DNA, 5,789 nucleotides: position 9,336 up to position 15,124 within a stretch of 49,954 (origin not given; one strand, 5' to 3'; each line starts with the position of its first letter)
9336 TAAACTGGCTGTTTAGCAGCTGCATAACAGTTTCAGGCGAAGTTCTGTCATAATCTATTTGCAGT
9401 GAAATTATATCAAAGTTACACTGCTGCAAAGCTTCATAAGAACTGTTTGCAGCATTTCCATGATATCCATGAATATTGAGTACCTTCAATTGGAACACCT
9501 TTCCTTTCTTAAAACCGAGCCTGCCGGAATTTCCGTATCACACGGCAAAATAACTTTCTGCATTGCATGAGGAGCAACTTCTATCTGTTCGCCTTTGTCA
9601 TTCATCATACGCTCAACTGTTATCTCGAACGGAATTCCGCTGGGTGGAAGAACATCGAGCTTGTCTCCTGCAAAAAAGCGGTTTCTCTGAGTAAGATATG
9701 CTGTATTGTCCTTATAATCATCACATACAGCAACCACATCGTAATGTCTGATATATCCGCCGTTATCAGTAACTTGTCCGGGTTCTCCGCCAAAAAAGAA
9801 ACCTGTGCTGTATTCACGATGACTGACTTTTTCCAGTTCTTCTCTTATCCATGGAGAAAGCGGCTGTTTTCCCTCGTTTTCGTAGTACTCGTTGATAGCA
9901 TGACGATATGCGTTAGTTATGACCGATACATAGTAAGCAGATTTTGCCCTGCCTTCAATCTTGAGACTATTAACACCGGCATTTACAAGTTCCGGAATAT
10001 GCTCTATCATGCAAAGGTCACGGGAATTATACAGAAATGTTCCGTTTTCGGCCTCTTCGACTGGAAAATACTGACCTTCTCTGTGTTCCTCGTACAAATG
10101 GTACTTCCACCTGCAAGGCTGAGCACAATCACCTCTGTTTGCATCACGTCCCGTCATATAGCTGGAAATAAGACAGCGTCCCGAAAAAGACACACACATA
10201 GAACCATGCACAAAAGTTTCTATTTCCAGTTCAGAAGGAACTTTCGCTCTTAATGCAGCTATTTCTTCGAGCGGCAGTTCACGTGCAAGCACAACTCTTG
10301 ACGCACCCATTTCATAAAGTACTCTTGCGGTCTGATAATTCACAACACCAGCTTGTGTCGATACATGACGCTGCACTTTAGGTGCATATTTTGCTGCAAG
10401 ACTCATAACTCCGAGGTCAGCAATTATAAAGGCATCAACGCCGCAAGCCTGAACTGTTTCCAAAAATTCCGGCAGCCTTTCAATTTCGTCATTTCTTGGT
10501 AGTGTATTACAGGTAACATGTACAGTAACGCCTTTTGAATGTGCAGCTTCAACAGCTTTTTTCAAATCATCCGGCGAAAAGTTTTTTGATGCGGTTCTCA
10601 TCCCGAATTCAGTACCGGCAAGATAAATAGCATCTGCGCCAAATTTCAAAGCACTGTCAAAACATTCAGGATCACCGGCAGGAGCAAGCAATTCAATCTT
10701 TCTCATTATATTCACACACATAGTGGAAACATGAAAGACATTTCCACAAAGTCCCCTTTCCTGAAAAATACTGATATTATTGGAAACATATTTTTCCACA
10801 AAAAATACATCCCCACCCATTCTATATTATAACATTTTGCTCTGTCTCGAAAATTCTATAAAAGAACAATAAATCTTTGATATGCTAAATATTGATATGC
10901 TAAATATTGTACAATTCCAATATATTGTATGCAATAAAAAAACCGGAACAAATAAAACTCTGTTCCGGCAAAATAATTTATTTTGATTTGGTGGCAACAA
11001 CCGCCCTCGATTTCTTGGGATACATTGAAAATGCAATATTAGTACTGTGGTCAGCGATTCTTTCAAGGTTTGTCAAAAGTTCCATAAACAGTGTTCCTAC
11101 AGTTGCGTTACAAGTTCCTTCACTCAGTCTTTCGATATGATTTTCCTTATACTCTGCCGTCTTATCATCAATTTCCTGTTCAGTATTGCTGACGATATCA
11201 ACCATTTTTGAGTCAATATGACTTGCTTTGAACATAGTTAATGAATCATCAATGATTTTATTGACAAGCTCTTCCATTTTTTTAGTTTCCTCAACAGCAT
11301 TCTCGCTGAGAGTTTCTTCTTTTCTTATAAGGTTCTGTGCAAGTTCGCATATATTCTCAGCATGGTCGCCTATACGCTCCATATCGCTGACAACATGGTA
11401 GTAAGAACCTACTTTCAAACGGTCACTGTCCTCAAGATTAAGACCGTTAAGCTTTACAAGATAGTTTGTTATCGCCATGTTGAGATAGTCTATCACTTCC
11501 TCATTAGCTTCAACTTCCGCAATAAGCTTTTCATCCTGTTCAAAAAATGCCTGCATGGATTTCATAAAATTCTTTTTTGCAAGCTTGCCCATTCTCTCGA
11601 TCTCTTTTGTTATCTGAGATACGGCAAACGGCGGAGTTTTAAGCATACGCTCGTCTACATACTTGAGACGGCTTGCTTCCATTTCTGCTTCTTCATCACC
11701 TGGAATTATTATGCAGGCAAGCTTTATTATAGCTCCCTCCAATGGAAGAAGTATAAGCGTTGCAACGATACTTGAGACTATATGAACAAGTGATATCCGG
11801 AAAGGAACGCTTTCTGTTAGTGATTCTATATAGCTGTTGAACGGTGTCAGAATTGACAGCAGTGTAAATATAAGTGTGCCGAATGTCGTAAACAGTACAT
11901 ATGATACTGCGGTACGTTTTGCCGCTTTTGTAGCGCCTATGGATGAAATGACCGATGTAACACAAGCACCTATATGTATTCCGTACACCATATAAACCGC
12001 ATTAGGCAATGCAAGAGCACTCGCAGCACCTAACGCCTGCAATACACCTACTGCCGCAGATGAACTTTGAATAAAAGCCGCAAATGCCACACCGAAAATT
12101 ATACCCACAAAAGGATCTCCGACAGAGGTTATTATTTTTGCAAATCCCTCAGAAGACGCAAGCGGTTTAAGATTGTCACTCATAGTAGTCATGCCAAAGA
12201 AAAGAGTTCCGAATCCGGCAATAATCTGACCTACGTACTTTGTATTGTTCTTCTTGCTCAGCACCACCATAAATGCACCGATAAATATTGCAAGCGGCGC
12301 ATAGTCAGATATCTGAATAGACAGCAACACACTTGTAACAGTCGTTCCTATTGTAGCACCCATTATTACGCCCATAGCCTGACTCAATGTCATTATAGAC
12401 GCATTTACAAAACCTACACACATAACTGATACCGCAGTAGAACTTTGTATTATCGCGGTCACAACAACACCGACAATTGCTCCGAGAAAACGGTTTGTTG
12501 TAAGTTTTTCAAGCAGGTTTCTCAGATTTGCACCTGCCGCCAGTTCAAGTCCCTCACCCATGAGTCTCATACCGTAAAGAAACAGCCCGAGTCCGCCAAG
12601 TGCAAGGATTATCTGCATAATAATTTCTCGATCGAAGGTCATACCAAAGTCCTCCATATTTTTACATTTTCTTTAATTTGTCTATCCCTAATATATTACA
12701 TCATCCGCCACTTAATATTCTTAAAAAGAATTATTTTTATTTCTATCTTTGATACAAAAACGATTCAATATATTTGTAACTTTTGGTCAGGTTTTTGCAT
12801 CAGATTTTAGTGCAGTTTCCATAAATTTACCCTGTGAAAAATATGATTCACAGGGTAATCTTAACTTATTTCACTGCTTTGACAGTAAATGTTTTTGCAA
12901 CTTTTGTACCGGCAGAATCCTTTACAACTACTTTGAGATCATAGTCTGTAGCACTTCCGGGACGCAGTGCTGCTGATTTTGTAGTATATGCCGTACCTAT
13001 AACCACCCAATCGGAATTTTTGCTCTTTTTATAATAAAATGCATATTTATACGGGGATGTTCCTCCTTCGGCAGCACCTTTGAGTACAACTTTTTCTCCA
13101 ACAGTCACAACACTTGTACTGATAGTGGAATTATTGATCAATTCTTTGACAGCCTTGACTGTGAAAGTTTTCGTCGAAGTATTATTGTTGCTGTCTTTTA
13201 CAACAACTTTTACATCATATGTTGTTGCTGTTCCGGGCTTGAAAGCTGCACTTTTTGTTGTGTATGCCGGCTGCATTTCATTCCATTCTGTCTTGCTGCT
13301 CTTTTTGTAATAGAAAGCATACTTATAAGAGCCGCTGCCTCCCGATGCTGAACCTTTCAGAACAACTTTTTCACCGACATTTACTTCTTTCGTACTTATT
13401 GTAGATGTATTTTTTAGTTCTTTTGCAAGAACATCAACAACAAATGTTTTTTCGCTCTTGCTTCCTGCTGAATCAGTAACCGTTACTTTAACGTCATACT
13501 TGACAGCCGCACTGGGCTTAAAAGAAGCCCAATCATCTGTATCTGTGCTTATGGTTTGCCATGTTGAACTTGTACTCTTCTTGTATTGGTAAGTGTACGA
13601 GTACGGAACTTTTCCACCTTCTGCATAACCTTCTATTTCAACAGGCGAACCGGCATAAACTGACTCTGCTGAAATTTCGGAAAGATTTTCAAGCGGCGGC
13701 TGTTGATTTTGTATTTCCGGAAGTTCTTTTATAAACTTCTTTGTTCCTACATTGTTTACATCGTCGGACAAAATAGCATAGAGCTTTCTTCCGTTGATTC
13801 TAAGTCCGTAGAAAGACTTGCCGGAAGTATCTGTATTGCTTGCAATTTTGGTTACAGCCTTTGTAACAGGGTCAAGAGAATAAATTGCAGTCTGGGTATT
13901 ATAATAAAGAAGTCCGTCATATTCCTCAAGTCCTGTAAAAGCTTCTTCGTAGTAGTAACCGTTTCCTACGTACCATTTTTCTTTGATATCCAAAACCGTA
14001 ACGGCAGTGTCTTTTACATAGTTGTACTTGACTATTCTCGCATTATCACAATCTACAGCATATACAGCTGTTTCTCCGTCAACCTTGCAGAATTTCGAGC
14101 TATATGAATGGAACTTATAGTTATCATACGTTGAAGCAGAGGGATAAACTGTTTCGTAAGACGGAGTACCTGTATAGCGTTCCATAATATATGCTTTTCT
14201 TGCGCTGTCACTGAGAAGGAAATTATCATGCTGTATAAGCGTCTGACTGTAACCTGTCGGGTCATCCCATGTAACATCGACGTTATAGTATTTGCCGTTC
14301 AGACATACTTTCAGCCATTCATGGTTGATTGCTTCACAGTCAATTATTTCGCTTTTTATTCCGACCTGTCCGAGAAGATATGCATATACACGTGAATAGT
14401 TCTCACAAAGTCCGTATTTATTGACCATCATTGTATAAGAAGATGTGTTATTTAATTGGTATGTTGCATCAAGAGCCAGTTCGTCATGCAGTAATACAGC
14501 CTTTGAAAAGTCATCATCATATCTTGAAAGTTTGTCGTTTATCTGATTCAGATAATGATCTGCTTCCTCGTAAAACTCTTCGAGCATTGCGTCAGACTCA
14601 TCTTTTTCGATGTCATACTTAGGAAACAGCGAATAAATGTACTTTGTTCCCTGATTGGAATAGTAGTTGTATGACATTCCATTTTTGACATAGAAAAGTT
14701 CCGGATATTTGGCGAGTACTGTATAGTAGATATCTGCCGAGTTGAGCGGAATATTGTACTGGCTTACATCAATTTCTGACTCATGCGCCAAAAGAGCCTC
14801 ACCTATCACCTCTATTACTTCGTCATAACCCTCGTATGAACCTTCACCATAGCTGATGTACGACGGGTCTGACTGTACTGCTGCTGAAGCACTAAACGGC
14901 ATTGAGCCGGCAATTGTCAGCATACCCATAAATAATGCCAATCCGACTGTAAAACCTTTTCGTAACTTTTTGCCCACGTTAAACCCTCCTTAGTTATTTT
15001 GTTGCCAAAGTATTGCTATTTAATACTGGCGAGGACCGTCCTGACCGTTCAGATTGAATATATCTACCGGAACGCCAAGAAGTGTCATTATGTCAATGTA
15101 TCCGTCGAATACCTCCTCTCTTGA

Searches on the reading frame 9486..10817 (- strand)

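Call 53: search_protein_families(library=pfam, proteins=[window:9486-10817:-], max_evalue=0.00001)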
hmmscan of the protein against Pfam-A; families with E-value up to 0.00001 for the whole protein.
window:9486-10817:- (443 aa): 2 families
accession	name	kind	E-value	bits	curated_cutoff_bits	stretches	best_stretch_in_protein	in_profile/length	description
PF01136.24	Peptidase_U32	-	3.8e-96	321.3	22.4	1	112-343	1-229/233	Peptidase family U32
PF16325.11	Peptidase_U32_C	-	8.2e-26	90.4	28.2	1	357-437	1-83/83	Peptidase family U32 C-terminal domain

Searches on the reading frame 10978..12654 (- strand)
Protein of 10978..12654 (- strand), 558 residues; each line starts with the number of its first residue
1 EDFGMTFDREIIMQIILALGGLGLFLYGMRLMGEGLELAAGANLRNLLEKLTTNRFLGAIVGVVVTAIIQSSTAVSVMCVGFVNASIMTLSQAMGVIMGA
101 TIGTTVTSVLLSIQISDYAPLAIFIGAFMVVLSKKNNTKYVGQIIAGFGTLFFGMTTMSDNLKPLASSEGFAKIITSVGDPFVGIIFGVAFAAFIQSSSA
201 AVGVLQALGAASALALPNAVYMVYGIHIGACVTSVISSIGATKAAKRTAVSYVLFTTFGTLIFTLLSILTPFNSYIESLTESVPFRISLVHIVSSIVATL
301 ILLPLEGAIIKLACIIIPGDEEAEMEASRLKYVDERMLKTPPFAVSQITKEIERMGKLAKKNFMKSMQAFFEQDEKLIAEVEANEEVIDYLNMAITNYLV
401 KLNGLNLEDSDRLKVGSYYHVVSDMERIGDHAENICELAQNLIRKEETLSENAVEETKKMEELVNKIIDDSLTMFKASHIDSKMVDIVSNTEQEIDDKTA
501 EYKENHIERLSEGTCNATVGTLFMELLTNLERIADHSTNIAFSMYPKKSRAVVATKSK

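Call 53: search_protein_families(library=pfam, proteins=[window:10978-12654:-], max_evalue=0.00001)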
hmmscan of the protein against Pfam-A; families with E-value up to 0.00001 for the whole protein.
window:10978-12654:- (558 aa): 2 families
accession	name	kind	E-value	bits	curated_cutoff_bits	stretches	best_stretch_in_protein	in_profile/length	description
PF02690.20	Na_Pi_cotrans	-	9.3e-60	201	29.1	2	24-159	1-136/137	Na+/Pi-cotransporter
PF01895.24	PhoU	-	1.6e-30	105.7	23.5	2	352-438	1-88/89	PhoU domain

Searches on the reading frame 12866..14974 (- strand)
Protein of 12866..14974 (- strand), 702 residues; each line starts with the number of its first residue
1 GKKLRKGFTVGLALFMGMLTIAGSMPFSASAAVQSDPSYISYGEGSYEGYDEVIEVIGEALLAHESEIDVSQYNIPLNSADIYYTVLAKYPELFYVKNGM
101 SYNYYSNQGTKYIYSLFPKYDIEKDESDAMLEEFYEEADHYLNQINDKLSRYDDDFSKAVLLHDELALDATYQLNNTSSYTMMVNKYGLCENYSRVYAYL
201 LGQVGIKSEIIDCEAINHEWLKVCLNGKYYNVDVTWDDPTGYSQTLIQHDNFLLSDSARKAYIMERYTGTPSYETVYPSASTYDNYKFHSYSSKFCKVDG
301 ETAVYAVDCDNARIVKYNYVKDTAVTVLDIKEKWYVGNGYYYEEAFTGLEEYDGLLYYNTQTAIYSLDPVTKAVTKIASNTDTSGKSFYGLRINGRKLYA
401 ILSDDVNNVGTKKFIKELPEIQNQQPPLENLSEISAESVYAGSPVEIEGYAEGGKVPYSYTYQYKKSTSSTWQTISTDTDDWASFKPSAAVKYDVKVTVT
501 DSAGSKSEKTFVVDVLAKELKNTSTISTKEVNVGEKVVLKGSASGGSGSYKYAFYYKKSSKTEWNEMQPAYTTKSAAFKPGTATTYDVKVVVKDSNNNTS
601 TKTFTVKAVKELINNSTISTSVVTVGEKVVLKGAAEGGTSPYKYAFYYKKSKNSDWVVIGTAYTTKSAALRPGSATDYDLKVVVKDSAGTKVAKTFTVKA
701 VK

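Call 53: search_protein_families(library=pfam, proteins=[window:12866-14974:-], max_evalue=0.00001)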
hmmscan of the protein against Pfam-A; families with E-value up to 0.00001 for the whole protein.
window:12866-14974:- (702 aa): 1 family
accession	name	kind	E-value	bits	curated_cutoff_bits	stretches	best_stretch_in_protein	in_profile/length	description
PF25059.1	FN3_DSCAM-DSCAML_C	-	2.6e-06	28.1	39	0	641-694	20-74/89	DSCAM/DSCAML C-terminal Fn3-like domain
